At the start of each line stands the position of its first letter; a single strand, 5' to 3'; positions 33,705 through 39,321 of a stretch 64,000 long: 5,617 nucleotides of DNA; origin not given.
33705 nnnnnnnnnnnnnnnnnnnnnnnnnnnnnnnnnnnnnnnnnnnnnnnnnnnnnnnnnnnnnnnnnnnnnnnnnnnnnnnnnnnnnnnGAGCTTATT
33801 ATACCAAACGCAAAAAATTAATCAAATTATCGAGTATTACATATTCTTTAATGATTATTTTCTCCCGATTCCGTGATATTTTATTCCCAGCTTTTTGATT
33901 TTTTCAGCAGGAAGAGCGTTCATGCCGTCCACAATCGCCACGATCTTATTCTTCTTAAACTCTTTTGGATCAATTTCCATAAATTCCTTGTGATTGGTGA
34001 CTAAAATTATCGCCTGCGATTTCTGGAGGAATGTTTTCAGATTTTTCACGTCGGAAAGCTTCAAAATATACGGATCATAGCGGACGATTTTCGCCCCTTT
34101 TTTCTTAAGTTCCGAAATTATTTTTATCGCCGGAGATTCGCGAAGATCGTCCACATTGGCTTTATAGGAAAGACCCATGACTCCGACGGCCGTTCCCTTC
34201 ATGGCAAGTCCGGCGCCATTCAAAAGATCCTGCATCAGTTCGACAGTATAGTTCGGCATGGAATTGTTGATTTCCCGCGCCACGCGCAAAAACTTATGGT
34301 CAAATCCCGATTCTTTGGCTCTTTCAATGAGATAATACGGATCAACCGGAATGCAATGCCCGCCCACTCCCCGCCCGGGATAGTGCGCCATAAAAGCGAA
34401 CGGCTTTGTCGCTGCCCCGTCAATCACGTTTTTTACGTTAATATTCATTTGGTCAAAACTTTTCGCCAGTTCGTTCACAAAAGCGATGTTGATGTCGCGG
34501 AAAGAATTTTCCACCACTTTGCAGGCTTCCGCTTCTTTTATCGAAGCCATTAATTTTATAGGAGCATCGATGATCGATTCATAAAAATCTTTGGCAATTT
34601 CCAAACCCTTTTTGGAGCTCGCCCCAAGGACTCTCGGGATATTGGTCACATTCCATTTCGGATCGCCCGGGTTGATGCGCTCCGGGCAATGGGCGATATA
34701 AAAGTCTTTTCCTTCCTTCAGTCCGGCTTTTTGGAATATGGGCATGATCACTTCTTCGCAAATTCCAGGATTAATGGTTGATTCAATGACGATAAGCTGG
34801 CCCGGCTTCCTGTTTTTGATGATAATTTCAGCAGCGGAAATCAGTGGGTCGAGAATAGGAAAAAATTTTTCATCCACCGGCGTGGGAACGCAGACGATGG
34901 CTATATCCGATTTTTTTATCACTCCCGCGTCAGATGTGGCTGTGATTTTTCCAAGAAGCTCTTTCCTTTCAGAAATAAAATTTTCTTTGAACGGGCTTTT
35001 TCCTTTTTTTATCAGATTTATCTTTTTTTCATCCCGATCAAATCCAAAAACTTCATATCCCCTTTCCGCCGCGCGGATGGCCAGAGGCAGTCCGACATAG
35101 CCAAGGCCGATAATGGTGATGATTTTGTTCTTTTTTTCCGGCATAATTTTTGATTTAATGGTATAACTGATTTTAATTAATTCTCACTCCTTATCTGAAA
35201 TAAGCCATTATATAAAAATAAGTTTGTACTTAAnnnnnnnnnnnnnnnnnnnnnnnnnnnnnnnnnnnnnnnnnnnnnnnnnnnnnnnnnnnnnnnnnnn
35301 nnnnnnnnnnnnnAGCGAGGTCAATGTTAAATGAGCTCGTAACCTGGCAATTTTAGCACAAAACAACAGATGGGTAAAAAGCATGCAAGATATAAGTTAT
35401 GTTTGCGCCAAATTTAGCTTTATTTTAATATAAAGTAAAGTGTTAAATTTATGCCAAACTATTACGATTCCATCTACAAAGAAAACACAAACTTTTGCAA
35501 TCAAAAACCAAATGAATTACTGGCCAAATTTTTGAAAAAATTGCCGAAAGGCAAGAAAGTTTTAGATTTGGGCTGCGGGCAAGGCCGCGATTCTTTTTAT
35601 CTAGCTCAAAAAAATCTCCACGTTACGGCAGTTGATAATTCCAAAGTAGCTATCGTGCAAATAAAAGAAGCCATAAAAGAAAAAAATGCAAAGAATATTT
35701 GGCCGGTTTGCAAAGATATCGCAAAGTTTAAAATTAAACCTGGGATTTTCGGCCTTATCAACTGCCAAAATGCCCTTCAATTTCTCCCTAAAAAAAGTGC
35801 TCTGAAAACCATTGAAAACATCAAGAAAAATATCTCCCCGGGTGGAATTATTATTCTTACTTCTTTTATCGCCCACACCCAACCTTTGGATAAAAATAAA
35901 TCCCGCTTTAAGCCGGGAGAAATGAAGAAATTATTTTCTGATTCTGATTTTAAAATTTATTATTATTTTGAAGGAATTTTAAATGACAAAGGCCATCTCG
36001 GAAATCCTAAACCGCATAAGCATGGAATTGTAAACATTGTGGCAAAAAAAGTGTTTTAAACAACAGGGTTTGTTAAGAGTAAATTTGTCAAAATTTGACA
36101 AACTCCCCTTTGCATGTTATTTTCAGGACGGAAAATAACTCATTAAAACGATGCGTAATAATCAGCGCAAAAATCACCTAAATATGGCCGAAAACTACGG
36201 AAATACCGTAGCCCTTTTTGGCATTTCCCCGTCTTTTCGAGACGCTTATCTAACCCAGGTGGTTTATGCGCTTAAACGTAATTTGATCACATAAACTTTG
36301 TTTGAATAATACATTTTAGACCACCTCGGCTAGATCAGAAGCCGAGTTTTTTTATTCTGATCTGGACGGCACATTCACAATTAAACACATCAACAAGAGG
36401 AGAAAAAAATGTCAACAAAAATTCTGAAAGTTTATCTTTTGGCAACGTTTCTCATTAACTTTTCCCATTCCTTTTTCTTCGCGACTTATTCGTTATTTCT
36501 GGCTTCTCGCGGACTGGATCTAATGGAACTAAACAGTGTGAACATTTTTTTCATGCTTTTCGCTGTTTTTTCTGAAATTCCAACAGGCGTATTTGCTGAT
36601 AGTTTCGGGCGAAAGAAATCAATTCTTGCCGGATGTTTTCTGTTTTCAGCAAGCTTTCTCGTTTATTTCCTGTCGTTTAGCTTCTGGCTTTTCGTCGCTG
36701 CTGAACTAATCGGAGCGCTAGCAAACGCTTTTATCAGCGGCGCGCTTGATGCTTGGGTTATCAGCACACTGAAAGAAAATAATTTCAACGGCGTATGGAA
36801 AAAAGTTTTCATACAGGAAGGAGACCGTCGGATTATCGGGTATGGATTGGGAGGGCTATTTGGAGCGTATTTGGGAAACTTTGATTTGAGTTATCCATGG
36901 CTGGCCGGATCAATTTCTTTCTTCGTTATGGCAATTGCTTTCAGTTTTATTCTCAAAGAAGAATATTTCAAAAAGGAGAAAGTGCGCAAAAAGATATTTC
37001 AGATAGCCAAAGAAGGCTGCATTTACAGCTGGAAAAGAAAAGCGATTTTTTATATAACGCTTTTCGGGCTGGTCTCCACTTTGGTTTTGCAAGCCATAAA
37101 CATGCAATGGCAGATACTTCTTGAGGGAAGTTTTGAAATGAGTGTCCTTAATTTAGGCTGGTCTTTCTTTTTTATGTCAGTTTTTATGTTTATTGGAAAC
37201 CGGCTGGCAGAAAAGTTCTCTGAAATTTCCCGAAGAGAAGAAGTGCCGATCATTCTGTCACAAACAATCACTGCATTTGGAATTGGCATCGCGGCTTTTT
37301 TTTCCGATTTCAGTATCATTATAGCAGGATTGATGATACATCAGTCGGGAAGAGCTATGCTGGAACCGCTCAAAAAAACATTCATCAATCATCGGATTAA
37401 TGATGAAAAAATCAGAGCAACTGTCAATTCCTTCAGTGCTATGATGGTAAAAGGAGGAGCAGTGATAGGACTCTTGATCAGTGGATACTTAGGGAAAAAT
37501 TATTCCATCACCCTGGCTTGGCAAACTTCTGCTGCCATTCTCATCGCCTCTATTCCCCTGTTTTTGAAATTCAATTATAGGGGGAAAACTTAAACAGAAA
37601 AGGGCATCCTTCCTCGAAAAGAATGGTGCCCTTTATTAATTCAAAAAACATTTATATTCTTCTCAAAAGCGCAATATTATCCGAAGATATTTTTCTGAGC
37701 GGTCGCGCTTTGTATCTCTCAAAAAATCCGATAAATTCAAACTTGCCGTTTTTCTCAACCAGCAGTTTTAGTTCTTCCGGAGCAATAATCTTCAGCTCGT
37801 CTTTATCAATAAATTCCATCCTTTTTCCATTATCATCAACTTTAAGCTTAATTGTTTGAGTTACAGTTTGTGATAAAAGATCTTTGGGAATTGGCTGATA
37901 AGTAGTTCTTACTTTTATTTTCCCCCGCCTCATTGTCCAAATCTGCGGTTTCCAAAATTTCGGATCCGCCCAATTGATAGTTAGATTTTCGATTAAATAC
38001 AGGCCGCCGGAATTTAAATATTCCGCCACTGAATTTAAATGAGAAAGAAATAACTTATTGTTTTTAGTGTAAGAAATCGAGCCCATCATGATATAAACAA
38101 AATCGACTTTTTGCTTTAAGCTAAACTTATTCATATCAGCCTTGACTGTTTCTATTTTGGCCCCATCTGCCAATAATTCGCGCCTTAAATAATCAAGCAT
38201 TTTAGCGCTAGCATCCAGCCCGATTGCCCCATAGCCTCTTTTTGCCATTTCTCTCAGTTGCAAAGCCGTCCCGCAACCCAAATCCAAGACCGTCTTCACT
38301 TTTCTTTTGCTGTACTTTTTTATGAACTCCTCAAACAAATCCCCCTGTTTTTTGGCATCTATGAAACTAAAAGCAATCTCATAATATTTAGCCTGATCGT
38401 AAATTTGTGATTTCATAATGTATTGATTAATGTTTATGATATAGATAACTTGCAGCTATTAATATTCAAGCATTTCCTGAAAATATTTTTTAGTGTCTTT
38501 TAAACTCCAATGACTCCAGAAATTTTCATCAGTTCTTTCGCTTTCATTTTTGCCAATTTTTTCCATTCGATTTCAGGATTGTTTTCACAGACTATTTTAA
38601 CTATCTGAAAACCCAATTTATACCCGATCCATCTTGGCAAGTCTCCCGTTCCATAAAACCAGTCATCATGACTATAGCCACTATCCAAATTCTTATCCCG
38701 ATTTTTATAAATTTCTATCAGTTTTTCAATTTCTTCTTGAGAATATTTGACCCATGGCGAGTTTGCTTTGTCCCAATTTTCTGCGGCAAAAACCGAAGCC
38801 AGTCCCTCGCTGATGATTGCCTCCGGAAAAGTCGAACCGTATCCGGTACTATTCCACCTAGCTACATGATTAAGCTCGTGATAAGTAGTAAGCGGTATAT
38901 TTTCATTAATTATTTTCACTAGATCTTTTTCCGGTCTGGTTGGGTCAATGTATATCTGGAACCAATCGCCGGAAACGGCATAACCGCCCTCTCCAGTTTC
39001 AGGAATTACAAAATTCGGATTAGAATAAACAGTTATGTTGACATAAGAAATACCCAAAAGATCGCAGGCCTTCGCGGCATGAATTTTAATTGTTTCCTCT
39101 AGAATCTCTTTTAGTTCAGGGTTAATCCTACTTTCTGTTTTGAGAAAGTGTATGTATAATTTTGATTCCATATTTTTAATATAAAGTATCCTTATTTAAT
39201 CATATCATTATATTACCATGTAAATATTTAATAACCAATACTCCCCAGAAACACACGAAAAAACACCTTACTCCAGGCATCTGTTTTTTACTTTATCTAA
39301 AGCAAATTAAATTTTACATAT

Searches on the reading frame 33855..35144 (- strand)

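Call 65: search_protein_families(library=pfam, proteins=[window:33855-35144:-], max_evalue=0.001)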
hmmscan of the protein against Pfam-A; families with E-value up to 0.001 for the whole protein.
window:33855-35144:- (429 aa): 7 families
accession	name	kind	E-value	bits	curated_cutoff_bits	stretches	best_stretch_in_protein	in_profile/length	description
PF03721.20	UDPG_MGDP_dh_N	-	2.1e-37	128.9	27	1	9-179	3-178/187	UDP-glucose/GDP-mannose dehydrogenase family, NAD binding domain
PF00984.24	UDPG_MGDP_dh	-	1.1e-29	102.8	25.4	1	203-294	1-93/94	UDP-glucose/GDP-mannose dehydrogenase family, central domain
PF03720.21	UDPG_MGDP_dh_C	-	7.2e-23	81.4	30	1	321-411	1-101/103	UDP-glucose/GDP-mannose dehydrogenase family, UDP binding domain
PF03446.21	NAD_binding_2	-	2.1e-08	34.8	21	1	9-131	2-102/161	NAD binding domain of 6-phosphogluconate dehydrogenase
PF03807.23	F420_oxidored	-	4.3e-06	27.7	21.6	1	9-94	2-75/94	NADP oxidoreductase coenzyme F420-dependent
PF01210.29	NAD_Gly3P_dh_N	-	3.6e-05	24.2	23.1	1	9-111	2-102/158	NAD-dependent glycerol-3-phosphate dehydrogenase N-terminus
PF02558.23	ApbA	-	0.00034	20.7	22.2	1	9-108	1-96/150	Ketopantoate reductase PanE/ApbA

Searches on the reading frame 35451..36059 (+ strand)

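Call 65: search_protein_families(library=pfam, proteins=[window:35451-36059:+], max_evalue=0.001)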
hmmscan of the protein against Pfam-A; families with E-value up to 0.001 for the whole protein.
window:35451-36059:+ (202 aa): 13 families
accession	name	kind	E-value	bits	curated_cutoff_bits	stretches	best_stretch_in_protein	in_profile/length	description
PF13847.12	Methyltransf_31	-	5.3e-17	62.3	27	1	33-145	3-118/145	Methyltransferase domain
PF03848.20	TehB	-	7.5e-17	61.8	20.4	1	33-170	30-168/193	Tellurite resistance protein TehB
PF13649.12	Methyltransf_25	-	4.4e-16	59.8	27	1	37-132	1-97/97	Methyltransferase domain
PF08241.18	Methyltransf_11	-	1.1e-11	45.7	21.2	1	38-136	1-95/95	Methyltransferase domain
PF13489.12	Methyltransf_23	-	2.3e-11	44.1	27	1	20-165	9-148/164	Methyltransferase domain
PF08242.18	Methyltransf_12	-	5.1e-11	43.6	30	1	38-134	1-98/98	Methyltransferase domain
PF05175.20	MTS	-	3.3e-08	33.8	23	1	22-89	21-89/170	Methyltransferase small domain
PF05724.17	TPMT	-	3.8e-07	30.5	26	1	10-82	12-87/218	Thiopurine S-methyltransferase (TPMT)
PF05891.18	Methyltransf_PK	-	1.2e-06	28.7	27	1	23-170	45-197/218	AdoMet dependent proline di-methyltransferase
PF01739.24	CheR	-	0.00029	20.8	27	0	97-156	134-189/195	CheR methyltransferase, SAM binding domain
PF05401.17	NodS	-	0.0003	21.1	24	1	32-138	42-146/201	Nodulation protein S (NodS)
PF02353.26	CMAS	-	0.00034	20.4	27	1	30-144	59-172/273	Mycolic acid cyclopropane synthetase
PF02390.23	Methyltransf_4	-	0.00036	20.5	24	1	35-92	3-62/173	Putative methyltransferase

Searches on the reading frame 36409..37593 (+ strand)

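Call 65: search_protein_families(library=pfam, proteins=[window:36409-37593:+], max_evalue=0.001)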
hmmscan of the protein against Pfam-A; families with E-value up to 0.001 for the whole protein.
window:36409-37593:+ (394 aa): 2 families
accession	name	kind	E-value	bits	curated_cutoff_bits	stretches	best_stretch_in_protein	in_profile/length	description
PF07690.21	MFS_1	-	3.2e-22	79.3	33.4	2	10-271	2-266/347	Major Facilitator Superfamily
PF05977.19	MFS_3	-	5.4e-05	22.3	27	1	53-389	59-394/524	Transmembrane secretion effector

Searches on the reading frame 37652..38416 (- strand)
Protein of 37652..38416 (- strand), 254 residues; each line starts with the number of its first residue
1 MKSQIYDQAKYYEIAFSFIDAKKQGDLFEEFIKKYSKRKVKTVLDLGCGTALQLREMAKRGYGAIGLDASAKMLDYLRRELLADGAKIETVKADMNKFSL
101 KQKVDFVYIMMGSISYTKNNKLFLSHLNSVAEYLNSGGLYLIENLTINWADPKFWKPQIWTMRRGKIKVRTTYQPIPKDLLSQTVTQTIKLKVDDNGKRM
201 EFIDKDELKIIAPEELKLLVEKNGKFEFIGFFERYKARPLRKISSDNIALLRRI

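Call 72: search_protein_families(library=padloc, proteins=[window:37652-38416:-], max_evalue=0.001)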
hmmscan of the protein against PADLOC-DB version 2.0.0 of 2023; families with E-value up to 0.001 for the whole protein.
window:37652-38416:- (254 aa): 1 family
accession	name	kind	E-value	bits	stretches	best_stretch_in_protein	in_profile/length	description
PDLC04134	mad2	-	4.5e-16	56.7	1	31-173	283-423/492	mads_2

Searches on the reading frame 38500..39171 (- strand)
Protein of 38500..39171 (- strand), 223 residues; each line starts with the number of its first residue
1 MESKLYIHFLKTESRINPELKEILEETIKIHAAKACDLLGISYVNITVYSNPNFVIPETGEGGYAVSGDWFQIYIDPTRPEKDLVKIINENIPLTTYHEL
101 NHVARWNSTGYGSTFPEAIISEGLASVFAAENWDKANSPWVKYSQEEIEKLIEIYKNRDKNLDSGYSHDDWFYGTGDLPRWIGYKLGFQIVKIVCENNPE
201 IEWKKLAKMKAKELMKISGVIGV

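Call 65: search_protein_families(library=pfam, proteins=[window:38500-39171:-], max_evalue=0.001)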
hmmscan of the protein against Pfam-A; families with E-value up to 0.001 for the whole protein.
window:38500-39171:- (223 aa): 1 family
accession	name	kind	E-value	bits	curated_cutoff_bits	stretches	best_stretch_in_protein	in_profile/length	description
PF10026.15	DUF2268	-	3.1e-26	92.5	23.6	1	35-215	12-194/195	Predicted Zn-dependent protease (DUF2268)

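Call 72: search_protein_families(library=padloc, proteins=[window:38500-39171:-], max_evalue=0.001)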
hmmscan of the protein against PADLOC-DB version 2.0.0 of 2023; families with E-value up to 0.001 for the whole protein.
window:38500-39171:- (223 aa): 0 families
